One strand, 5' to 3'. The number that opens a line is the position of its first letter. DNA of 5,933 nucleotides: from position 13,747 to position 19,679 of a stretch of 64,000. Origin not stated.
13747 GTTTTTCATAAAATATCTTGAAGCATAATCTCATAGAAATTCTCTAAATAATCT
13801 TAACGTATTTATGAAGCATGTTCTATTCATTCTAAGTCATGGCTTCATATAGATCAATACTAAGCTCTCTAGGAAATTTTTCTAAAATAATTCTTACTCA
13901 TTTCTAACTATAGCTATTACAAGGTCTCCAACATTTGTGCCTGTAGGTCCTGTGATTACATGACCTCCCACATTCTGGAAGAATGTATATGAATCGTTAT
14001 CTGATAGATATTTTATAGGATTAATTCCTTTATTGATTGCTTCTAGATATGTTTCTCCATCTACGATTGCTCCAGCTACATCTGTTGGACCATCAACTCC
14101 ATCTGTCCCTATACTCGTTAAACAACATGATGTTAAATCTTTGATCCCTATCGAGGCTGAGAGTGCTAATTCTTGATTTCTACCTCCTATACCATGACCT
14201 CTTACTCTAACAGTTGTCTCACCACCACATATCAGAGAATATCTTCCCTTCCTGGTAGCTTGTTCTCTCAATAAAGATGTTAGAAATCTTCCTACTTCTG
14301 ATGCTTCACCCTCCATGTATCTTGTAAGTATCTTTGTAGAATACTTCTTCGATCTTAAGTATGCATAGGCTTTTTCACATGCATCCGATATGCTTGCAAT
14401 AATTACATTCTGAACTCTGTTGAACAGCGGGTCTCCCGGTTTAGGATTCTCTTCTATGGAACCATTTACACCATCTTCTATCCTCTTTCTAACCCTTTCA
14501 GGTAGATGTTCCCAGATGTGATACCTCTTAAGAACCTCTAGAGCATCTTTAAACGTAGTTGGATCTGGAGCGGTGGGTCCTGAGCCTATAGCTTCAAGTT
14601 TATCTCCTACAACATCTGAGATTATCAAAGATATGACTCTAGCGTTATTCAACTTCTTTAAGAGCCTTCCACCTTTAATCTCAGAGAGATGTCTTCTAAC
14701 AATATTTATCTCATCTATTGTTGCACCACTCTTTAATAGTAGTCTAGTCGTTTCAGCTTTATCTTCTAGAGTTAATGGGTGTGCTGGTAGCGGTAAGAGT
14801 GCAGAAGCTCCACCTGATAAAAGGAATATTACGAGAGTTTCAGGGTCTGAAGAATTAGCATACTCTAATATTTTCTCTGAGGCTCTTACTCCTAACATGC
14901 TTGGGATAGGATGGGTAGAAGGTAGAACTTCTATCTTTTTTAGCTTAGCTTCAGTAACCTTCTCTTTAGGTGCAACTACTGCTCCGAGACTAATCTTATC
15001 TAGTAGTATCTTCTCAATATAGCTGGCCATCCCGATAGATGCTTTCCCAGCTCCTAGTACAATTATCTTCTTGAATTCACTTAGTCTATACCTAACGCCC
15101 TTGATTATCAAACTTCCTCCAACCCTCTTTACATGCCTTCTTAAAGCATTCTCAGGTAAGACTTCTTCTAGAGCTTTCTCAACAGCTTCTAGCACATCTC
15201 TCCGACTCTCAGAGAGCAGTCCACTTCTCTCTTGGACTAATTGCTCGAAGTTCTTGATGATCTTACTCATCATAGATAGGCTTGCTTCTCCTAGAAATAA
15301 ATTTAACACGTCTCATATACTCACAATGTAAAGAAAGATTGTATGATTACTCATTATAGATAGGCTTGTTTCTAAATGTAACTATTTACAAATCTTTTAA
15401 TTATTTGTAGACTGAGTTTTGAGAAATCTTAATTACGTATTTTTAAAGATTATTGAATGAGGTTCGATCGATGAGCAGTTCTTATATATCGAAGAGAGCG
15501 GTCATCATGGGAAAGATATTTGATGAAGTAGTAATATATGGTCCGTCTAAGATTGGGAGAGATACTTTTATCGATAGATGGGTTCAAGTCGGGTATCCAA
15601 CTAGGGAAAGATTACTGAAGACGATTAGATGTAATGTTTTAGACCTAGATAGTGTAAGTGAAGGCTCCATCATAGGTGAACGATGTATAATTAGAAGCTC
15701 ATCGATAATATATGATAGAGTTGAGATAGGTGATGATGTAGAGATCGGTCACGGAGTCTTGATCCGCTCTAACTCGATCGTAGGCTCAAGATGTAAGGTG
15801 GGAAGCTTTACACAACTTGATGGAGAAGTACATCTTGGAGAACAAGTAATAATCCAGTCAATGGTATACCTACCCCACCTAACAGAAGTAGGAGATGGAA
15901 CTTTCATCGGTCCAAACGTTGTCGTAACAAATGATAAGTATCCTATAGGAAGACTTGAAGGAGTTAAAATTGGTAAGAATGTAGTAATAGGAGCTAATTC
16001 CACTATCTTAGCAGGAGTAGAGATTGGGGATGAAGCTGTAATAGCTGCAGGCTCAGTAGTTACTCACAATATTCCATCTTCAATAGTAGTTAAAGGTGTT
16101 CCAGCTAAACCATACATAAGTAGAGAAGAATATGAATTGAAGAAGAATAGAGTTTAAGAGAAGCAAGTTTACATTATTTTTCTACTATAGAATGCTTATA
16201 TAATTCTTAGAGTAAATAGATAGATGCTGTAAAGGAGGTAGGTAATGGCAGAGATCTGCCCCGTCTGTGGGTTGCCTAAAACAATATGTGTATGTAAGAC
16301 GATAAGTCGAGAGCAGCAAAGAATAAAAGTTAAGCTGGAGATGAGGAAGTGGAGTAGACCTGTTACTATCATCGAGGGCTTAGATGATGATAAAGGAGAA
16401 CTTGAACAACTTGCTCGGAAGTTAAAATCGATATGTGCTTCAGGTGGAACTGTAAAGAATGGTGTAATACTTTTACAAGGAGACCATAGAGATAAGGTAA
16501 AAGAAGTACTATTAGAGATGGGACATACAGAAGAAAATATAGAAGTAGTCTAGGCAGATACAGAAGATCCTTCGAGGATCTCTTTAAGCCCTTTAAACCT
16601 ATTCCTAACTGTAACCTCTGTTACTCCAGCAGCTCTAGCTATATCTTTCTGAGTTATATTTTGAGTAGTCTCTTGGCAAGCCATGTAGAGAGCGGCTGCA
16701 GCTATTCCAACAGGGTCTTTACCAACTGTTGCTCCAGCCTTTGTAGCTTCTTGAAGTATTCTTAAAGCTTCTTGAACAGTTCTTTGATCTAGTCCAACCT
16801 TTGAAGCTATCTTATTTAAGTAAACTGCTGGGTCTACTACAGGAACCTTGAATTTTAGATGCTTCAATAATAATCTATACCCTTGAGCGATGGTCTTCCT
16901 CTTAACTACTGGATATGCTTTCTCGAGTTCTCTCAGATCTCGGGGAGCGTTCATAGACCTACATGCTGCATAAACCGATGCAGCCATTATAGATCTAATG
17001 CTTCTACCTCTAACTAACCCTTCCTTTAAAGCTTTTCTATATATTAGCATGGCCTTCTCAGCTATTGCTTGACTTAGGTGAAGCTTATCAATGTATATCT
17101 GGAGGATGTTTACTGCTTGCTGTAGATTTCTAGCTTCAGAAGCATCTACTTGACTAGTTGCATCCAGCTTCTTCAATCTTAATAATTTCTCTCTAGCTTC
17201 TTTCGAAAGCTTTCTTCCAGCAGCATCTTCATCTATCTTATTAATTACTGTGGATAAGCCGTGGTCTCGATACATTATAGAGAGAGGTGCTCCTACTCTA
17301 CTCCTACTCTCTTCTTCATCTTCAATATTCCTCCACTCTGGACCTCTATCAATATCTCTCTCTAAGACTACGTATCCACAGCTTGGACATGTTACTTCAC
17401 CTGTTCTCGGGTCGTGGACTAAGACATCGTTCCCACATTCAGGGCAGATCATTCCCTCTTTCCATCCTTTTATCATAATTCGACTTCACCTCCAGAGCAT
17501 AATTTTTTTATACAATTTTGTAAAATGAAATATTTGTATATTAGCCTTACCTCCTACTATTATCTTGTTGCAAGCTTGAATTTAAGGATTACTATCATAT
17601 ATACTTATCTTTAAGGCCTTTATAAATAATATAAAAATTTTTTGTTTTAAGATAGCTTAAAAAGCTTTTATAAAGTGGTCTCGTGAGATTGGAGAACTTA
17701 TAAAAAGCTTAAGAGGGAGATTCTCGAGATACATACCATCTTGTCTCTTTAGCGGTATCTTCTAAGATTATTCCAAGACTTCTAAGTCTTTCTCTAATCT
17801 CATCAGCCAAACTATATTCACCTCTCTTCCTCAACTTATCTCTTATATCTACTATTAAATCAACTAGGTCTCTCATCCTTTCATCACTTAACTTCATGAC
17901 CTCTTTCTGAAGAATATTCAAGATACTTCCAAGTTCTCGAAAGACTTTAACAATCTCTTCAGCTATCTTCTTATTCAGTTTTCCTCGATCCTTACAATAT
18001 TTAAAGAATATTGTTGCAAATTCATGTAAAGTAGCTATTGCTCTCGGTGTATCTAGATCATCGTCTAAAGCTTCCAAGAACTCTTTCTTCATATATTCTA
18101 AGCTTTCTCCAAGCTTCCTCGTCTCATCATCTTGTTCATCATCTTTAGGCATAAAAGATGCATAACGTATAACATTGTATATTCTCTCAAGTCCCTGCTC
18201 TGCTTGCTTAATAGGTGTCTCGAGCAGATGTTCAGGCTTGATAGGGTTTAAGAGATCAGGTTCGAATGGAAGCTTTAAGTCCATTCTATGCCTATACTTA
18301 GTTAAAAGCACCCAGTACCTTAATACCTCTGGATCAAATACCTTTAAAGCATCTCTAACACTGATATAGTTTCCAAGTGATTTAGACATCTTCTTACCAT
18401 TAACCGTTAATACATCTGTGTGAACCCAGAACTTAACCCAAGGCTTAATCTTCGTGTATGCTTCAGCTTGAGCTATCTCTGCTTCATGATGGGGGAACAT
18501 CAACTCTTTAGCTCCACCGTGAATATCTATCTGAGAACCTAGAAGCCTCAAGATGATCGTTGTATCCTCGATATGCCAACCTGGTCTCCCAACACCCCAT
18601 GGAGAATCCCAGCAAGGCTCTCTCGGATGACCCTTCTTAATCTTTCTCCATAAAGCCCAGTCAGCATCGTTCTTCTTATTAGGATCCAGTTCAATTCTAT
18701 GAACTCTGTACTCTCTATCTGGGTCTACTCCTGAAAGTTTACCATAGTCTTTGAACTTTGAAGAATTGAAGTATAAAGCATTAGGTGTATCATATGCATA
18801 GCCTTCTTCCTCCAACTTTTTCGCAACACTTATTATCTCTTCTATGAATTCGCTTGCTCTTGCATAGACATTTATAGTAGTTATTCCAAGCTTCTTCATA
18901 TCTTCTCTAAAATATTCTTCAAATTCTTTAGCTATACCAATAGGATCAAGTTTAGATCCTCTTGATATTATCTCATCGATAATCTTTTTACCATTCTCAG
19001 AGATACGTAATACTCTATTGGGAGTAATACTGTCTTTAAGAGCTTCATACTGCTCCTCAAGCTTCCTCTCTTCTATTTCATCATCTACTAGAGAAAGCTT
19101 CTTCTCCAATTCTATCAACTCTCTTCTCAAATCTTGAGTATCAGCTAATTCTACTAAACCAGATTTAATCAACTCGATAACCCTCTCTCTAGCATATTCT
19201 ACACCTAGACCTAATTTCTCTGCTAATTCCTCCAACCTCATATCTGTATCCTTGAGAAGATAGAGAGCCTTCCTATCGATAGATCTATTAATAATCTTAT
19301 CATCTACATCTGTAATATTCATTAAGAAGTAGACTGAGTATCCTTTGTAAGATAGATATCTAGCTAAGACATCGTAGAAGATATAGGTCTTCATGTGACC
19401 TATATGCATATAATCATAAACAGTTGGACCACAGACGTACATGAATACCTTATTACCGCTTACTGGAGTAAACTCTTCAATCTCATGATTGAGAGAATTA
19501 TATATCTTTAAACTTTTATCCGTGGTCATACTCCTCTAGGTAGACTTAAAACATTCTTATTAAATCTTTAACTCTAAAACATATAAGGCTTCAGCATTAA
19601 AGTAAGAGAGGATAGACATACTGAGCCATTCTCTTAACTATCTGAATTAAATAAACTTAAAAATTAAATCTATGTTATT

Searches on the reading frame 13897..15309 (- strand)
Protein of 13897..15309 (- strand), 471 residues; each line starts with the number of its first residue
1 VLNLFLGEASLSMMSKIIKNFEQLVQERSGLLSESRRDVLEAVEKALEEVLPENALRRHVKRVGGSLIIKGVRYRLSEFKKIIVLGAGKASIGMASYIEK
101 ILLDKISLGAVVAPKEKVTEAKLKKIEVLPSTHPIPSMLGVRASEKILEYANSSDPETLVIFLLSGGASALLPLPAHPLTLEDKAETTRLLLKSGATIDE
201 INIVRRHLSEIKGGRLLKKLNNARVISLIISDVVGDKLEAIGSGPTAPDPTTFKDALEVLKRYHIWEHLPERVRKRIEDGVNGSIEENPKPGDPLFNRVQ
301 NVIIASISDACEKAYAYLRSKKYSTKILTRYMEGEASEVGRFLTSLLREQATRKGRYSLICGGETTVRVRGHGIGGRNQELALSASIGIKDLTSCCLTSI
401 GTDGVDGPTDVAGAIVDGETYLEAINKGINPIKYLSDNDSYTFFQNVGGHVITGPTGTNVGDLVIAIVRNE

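Call 32: search_protein_families(library=pfam, proteins=[window:13897-15309:-], max_evalue=0.00001)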
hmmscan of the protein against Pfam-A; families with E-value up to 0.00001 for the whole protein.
window:13897-15309:- (471 aa): 2 families
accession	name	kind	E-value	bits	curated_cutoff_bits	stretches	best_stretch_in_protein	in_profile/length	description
PF13660.11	DUF4147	-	9.2e-81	271.2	23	1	39-277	2-233/234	Domain of unknown function (DUF4147)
PF05161.18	MOFRL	-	8.4e-38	129.3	28.3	1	359-462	3-106/106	MOFRL family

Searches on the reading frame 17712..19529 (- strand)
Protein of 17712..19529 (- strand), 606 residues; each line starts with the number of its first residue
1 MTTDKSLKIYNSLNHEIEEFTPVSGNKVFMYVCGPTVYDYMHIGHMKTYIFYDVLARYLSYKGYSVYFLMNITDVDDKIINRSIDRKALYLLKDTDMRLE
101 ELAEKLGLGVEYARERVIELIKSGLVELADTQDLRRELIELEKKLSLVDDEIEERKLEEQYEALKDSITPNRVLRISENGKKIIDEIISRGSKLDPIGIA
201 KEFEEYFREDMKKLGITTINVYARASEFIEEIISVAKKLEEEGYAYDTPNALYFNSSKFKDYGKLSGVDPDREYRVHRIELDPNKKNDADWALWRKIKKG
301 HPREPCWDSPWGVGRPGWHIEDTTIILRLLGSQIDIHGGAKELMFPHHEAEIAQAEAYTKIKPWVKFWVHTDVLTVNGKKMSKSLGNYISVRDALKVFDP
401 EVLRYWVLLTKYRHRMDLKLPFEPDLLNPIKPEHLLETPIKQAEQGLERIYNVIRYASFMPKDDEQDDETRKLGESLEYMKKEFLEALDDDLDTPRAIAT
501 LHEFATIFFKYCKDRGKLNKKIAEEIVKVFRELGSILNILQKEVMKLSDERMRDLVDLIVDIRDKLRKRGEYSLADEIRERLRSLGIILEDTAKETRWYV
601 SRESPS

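Call 32: search_protein_families(library=pfam, proteins=[window:17712-19529:-], max_evalue=0.00001)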
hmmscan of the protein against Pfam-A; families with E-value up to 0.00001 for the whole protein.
window:17712-19529:- (606 aa): 5 families
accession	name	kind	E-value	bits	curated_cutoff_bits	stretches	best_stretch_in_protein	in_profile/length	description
PF01406.26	tRNA-synt_1e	-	1.9e-100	336.6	27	1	20-419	2-292/301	tRNA synthetases class I (C) catalytic domain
PF00133.28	tRNA-synt_1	-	1.1e-13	51.2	22.7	1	354-417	349-412/414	tRNA synthetases class I (I, L, M and V)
PF09334.17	tRNA-synt_1g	-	2.3e-12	46.8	20.1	1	370-418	317-364/391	tRNA synthetases class I (M)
PF09190.17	DALR_2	-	3.7e-09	37.5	22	1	483-541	1-57/57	DALR domain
PF01921.24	tRNA-synt_1f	-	6.8e-08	32.2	27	1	375-420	277-322/360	tRNA synthetases class I (K)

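Call 79: search_protein_families(library=pfam, proteins=[window:17712-19529:-], max_evalue=0.05)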
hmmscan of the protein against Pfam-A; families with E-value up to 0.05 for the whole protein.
window:17712-19529:- (606 aa): 8 families
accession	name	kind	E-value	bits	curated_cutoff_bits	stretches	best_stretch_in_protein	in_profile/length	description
PF01406.26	tRNA-synt_1e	-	1.9e-100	336.6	27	1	20-419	2-292/301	tRNA synthetases class I (C) catalytic domain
PF00133.28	tRNA-synt_1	-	1.1e-13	51.2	22.7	2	354-417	349-412/414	tRNA synthetases class I (I, L, M and V)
PF09334.17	tRNA-synt_1g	-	2.3e-12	46.8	20.1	2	370-418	317-364/391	tRNA synthetases class I (M)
PF09190.17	DALR_2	-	3.7e-09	37.5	22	1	483-541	1-57/57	DALR domain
PF01921.24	tRNA-synt_1f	-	6.8e-08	32.2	27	1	375-420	277-322/360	tRNA synthetases class I (K)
PF00749.27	tRNA-synt_1c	-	0.0056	16.1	23.4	0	200-247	49-96/314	tRNA synthetases class I (E and Q), catalytic domain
PF23493.1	CysS_C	-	0.0088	16.6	23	1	563-598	15-50/51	Cysteinyl-tRNA ligase anticodon binding domain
PF00750.26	tRNA-synt_1d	-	0.017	14.6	23.3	1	26-71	20-65/349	tRNA synthetases class I (R), catalytic domain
